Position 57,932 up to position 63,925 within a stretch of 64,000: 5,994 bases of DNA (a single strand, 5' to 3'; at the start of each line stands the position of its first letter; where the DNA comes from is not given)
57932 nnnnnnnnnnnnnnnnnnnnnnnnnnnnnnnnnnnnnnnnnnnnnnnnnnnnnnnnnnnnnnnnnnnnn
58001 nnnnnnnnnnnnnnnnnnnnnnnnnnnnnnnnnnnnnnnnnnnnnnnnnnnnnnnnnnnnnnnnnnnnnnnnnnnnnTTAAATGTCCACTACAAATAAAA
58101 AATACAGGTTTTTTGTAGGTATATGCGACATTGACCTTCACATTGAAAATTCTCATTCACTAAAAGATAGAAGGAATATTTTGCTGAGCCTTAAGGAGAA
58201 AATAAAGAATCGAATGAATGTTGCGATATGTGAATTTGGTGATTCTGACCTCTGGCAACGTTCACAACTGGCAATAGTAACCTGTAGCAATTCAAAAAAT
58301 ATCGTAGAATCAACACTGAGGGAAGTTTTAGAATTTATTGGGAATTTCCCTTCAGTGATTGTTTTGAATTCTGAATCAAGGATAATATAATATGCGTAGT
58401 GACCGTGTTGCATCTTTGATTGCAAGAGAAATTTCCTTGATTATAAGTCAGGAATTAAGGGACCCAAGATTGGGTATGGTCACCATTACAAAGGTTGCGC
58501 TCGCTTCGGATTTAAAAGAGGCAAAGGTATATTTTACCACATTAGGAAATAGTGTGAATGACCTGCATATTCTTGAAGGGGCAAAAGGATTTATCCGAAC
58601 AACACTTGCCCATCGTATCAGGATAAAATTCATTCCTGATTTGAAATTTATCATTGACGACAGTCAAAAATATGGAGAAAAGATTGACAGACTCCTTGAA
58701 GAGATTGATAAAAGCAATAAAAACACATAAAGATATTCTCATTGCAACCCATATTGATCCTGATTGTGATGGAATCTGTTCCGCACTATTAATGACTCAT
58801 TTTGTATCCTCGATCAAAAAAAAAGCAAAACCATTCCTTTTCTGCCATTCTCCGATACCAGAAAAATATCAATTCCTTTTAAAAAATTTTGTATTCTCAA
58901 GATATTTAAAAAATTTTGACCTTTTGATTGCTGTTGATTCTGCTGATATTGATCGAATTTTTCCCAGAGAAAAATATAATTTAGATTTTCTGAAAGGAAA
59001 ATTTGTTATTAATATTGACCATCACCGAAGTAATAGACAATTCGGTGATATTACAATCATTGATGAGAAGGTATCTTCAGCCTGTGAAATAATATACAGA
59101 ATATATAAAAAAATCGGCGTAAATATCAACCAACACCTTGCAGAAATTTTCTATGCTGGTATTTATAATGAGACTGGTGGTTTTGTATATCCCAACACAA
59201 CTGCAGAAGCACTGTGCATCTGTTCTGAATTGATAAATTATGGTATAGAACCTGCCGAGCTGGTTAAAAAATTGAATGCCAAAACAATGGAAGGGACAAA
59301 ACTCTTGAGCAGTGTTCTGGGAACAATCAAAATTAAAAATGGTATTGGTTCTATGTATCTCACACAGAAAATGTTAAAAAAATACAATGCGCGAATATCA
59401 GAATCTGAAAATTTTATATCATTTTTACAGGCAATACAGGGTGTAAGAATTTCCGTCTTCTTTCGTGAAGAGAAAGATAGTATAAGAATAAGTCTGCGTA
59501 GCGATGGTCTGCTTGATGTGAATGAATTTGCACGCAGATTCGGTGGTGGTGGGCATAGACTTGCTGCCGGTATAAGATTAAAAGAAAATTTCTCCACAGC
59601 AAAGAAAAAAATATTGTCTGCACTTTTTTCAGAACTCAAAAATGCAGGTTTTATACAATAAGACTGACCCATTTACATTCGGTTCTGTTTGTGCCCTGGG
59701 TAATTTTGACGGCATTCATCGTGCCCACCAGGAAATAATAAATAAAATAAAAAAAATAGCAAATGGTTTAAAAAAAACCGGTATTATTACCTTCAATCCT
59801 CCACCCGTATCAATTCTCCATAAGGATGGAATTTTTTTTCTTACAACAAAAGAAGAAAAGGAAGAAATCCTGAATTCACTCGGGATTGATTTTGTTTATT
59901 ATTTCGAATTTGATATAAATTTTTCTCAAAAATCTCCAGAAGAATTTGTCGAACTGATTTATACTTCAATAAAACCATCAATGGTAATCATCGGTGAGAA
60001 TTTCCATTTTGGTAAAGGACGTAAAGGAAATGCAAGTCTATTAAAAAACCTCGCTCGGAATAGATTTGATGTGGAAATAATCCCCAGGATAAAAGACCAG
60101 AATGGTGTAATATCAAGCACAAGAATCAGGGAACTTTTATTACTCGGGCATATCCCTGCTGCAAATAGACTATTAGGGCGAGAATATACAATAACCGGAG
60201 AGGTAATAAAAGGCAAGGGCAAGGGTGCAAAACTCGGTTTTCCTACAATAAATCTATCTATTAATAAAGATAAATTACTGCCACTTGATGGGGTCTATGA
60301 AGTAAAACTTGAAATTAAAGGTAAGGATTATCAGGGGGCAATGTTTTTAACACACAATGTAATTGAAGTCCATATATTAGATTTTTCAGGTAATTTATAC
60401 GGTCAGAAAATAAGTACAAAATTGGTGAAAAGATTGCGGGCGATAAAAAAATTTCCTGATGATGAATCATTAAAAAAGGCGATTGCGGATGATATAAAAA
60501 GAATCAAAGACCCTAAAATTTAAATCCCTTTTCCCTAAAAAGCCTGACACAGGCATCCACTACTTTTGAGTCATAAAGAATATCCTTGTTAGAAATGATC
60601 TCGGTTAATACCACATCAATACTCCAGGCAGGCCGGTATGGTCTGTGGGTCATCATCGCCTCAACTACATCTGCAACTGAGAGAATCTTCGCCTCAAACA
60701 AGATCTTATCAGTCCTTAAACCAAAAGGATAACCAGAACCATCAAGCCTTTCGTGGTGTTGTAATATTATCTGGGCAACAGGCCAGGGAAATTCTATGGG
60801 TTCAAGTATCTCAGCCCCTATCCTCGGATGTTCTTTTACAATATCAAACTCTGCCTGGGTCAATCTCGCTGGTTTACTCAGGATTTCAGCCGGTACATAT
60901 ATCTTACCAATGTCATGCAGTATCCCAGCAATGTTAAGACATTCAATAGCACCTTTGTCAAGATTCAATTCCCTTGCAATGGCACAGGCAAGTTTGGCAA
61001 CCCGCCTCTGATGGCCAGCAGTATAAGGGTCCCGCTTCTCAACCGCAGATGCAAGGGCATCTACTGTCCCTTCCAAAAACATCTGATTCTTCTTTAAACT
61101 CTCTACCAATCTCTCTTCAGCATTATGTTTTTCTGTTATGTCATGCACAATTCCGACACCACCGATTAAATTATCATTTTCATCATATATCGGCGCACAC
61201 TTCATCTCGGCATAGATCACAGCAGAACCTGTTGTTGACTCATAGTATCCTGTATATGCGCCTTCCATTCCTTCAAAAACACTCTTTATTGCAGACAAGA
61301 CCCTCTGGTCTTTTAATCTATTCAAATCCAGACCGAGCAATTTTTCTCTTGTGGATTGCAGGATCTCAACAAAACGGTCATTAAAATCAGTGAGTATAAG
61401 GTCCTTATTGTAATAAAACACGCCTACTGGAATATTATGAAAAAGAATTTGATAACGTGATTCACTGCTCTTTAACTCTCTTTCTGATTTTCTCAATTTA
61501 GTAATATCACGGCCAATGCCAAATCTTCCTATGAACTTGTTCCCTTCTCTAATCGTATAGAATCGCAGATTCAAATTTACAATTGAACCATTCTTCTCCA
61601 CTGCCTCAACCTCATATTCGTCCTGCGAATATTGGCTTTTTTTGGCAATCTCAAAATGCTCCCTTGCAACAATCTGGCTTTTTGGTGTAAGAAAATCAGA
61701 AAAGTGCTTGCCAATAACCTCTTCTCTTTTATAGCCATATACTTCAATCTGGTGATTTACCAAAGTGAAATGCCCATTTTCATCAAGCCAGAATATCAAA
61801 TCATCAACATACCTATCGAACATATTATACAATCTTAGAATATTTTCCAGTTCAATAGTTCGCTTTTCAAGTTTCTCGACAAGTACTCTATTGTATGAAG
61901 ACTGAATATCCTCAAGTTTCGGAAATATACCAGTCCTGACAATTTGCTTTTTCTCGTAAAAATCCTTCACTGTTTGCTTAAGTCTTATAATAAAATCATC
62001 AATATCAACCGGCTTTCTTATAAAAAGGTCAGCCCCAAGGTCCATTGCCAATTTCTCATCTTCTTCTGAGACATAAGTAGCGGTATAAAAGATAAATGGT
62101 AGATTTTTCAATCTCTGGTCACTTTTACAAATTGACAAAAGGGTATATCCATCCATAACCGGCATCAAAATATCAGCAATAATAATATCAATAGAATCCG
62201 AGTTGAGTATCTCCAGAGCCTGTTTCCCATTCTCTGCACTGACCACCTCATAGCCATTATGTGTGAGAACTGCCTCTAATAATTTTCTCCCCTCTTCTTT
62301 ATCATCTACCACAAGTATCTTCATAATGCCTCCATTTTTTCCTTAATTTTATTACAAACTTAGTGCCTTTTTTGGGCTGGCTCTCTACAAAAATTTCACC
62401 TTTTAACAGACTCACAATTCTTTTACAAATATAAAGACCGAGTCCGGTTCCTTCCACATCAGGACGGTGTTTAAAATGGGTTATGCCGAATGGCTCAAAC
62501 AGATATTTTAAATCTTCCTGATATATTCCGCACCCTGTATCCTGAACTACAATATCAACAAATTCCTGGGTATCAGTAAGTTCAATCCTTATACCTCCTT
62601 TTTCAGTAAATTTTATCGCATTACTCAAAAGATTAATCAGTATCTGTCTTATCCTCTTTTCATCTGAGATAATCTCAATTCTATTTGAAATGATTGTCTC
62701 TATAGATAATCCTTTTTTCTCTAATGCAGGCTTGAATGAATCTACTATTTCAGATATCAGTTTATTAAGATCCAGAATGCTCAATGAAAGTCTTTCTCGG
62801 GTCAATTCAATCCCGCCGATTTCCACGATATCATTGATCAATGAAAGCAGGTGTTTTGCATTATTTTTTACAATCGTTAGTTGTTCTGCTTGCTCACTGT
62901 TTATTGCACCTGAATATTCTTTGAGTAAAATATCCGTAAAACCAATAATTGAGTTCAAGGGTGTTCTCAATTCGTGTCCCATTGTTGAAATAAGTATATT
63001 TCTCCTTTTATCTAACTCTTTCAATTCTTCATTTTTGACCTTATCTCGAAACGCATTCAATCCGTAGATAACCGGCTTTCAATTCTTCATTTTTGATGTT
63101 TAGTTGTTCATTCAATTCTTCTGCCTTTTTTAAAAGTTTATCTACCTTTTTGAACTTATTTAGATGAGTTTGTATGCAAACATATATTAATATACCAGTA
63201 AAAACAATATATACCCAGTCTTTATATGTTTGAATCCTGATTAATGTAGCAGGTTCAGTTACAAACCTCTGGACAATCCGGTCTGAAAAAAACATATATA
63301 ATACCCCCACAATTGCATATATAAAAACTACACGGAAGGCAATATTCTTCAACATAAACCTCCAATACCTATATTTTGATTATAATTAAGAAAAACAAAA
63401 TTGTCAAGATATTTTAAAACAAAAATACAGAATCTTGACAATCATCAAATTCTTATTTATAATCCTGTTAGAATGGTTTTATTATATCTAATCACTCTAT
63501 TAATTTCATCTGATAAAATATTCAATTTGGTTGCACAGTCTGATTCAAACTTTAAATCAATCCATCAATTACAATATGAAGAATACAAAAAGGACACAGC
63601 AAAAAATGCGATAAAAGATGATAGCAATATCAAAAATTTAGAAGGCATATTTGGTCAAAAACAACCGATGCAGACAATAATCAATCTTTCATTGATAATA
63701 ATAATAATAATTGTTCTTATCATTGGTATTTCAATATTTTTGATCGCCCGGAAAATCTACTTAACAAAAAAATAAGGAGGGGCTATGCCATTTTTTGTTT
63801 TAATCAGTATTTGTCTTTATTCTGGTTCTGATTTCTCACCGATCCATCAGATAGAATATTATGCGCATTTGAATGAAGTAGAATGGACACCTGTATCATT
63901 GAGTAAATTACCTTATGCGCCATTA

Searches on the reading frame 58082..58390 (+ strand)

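Call 70: search_protein_families(library=pfam, proteins=[window:58082-58390:+], max_evalue=0.0001)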
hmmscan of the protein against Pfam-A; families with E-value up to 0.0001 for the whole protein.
window:58082-58390:+ (102 aa): 1 family
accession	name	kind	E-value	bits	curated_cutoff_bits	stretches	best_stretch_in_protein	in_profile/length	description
PF04456.17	DUF503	-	7.4e-27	93.5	22.4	1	12-97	1-86/88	Protein of unknown function (DUF503)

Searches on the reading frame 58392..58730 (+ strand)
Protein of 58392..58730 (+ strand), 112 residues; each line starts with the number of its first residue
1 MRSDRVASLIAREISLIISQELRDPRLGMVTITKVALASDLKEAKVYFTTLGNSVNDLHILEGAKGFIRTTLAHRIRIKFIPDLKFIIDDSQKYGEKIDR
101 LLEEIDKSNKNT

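Call 71: search_protein_families(library=pfam, proteins=[window:58392-58730:+], max_evalue=0.01)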
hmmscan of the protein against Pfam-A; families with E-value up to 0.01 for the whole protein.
window:58392-58730:+ (112 aa): 1 family
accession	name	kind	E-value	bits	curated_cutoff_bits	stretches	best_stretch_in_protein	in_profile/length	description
PF02033.23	RBFA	-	2.8e-31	108.4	34.7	1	2-102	1-105/105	Ribosome-binding factor A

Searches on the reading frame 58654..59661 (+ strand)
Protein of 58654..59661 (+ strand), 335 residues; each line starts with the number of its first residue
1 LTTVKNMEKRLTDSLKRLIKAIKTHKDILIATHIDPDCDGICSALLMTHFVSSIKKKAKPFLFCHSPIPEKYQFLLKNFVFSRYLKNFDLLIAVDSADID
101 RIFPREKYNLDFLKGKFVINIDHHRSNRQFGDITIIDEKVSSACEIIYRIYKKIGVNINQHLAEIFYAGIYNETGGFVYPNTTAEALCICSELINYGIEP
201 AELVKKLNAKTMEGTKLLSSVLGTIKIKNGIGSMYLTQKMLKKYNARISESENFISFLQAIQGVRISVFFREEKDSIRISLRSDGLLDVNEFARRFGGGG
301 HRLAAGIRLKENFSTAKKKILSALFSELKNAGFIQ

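Call 50: search_protein_families(library=pfam, proteins=[window:58654-59661:+], max_evalue=0.00001)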
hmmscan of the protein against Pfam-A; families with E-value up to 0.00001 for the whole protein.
window:58654-59661:+ (335 aa): 2 families
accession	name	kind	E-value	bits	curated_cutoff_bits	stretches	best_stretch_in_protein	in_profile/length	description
PF01368.27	DHH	-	3.5e-20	73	28.1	1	28-170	2-125/125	DHH family, N-terminal domain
PF02272.25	DHHA1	-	1.2e-12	48.7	25.9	1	243-326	10-98/102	DHHA1 domain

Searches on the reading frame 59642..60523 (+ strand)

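Call 71: search_protein_families(library=pfam, proteins=[window:59642-60523:+], max_evalue=0.01)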
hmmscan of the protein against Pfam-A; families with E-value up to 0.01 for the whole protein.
window:59642-60523:+ (293 aa): 4 families
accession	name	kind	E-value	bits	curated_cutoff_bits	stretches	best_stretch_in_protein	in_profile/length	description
PF06574.18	FAD_syn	-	1.5e-39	135.8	27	1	14-161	7-158/158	FAD synthetase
PF01687.23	Flavokinase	-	5.4e-34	117.5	19.6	1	178-289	1-121/124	Riboflavin kinase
PF01467.32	CTP_transf_like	-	0.001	19.7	21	1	19-164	3-132/133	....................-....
PF08218.17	Citrate_ly_lig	-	0.0069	16.5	20.9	0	126-170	122-166/182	Citrate lyase ligase C-terminal domain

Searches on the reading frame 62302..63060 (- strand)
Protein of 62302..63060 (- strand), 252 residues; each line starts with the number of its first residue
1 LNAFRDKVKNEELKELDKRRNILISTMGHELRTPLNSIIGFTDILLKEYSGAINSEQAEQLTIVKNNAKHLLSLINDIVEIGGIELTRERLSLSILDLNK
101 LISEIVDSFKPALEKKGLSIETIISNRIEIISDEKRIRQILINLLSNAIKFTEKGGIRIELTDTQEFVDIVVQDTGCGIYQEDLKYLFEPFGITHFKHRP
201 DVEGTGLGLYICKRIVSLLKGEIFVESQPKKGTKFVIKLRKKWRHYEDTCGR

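Call 71: search_protein_families(library=pfam, proteins=[window:62302-63060:-], max_evalue=0.01)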
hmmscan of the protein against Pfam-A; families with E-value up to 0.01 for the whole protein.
window:62302-63060:- (252 aa): 3 families
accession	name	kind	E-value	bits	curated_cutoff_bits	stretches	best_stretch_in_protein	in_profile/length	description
PF02518.31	HATPase_c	-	2.8e-28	99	26.4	1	133-241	2-109/111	Histidine kinase-, DNA gyrase B-, and HSP90-like ATPase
PF00512.31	HisKA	-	1.4e-13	51.1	26.9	1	20-81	2-60/66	His Kinase A (phospho-acceptor) domain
PF13581.12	HATPase_c_2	-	0.0047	17.4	27.4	1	136-218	31-111/127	Histidine kinase-like ATPase domain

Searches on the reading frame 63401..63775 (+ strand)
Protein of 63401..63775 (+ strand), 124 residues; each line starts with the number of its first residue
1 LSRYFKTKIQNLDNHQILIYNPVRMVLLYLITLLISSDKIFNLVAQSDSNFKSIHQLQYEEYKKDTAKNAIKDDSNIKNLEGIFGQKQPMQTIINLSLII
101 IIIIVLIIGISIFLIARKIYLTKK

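Call 71: search_protein_families(library=pfam, proteins=[window:63401-63775:+], max_evalue=0.01)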
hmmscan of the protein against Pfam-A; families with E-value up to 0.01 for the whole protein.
window:63401-63775:+ (124 aa): 1 family
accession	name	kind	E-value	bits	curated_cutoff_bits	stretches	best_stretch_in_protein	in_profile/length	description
PF02009.21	RIFIN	-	0.0034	17.8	32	1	59-117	251-308/327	Rifin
